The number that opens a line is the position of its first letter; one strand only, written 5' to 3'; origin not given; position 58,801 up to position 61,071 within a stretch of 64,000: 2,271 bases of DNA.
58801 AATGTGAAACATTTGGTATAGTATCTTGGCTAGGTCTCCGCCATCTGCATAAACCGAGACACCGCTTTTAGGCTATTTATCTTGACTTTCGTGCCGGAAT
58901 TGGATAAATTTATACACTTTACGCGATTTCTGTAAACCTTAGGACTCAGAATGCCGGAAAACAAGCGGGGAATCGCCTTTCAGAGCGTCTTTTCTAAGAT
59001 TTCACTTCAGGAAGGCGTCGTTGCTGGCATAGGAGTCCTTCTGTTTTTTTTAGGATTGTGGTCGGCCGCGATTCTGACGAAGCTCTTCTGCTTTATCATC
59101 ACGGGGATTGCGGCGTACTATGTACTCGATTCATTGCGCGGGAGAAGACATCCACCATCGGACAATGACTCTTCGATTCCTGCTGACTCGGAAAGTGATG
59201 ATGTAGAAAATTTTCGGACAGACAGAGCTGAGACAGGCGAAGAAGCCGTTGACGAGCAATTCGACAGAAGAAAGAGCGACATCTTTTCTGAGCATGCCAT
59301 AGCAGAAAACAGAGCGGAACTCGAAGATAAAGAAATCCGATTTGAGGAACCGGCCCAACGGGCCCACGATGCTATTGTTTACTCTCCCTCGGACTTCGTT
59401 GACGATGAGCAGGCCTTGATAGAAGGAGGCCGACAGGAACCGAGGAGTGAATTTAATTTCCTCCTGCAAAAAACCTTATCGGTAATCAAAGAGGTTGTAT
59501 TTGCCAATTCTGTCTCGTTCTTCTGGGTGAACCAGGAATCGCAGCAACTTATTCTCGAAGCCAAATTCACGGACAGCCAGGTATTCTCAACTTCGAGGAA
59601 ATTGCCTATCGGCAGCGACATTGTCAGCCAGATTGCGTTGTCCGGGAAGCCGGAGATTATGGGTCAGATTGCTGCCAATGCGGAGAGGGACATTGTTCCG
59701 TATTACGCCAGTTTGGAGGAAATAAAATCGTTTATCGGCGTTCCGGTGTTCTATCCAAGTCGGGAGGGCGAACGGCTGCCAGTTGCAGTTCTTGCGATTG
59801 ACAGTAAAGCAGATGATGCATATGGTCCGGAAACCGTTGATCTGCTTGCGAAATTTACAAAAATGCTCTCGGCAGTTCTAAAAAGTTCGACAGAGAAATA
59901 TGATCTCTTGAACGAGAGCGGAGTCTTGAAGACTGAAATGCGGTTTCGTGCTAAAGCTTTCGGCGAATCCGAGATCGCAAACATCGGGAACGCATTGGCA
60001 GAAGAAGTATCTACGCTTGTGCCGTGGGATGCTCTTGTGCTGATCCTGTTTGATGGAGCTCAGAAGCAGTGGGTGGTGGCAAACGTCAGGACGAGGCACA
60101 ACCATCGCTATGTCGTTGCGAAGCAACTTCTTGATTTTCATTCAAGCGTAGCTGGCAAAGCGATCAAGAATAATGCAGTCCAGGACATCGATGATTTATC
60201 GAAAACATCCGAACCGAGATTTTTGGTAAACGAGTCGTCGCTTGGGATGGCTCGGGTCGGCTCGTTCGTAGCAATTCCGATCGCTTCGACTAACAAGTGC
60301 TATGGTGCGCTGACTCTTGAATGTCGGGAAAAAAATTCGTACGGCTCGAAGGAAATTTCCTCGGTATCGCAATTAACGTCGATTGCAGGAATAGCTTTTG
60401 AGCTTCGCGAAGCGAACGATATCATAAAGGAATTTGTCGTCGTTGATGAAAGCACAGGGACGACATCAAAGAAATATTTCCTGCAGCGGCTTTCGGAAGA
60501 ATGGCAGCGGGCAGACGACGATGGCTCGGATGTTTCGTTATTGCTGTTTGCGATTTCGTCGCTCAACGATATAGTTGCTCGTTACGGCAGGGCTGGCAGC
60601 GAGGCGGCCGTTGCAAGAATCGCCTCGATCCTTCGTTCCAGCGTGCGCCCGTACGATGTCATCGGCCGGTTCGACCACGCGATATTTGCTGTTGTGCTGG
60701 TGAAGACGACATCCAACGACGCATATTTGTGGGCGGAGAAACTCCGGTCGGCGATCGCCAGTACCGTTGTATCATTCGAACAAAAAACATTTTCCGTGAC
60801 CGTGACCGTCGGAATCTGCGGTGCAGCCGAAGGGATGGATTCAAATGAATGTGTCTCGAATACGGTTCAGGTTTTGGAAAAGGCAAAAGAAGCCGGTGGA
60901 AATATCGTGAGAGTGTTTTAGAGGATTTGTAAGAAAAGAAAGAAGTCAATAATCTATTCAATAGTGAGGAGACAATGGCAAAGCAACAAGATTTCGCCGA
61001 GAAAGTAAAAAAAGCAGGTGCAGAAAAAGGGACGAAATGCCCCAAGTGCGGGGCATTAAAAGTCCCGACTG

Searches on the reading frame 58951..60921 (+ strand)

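Call 15: search_protein_families(library=ncbifam, proteins=[window:58951-60921:+], max_evalue=0.001)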
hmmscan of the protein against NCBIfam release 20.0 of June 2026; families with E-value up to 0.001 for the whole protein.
window:58951-60921:+ (656 aa): 16 families
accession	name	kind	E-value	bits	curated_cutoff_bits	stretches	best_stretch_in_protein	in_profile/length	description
NF041606.1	dguan_cyc_DgcA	equivalog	4.3e-23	81.8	370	1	440-654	124-337/340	diguanylate cyclase DgcA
TIGR00254.1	GGDEF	domain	8.5e-21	74.4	37.4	1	497-655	6-166/168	diguanylate cyclase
NF038266.1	diguan_SiaD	equivalog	2.6e-20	72.9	290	1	484-651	82-250/252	biofilm regulation diguanylate cyclase SiaD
NF007135.0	PRK09581.1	equivalog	2.2e-17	63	474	1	493-653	289-452/457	PleD family two-component system response regulator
NF047654.1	DiguCycDgcRLepto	equivalog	1.9e-16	59.9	500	1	482-650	119-290/295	diguanylate cyclase DgcR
NF007380.0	PRK09894.1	equivalog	8.8e-14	51.5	256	1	498-653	131-284/296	diguanylate cyclase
NF008467.0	PRK11359.1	equivalog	2.3e-13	49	857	1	468-654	350-529/800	oxygen-sensing cyclic-di-GMP phosphodiesterase DosP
NF050064.1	BlResRespRegCbrR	equivalog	6.7e-12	45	600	1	486-655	244-413/415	bile resistance response regulator CbrR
NF007599.0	PRK10245.1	equivalog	2.4e-09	36.2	402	1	483-653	197-367/371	diguanylate cyclase AdrA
NF007423.1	PRK09966.1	equivalog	4.4e-09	35.7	325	1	480-628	223-372/390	diguanylate cyclase DgcN/YfiN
NF011955.1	PRK15426.1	equivalog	1.7e-08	33.1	408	1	528-651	430-556/564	cellulose biosynthesis regulator diguanylate cyclase DgcQ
NF051473.1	DigCycDgcsShew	equivalog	3.5e-08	33.2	400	1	495-654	134-289/291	diguanylate cyclase DgcS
NF047872.1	GGDEF_GdpS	equivalog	1.3e-07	31.2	400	1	498-653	189-347/355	GGDEF domain-containing protein GdpS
NF008281.1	PRK11059.1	equivalog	1.9e-05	23.2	663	1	490-650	215-376/633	RNase E specificity factor CsrD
NF007298.0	PRK09776.1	equivalog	0.00015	19.8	1135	1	500-655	688-844/1111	diguanylate cyclase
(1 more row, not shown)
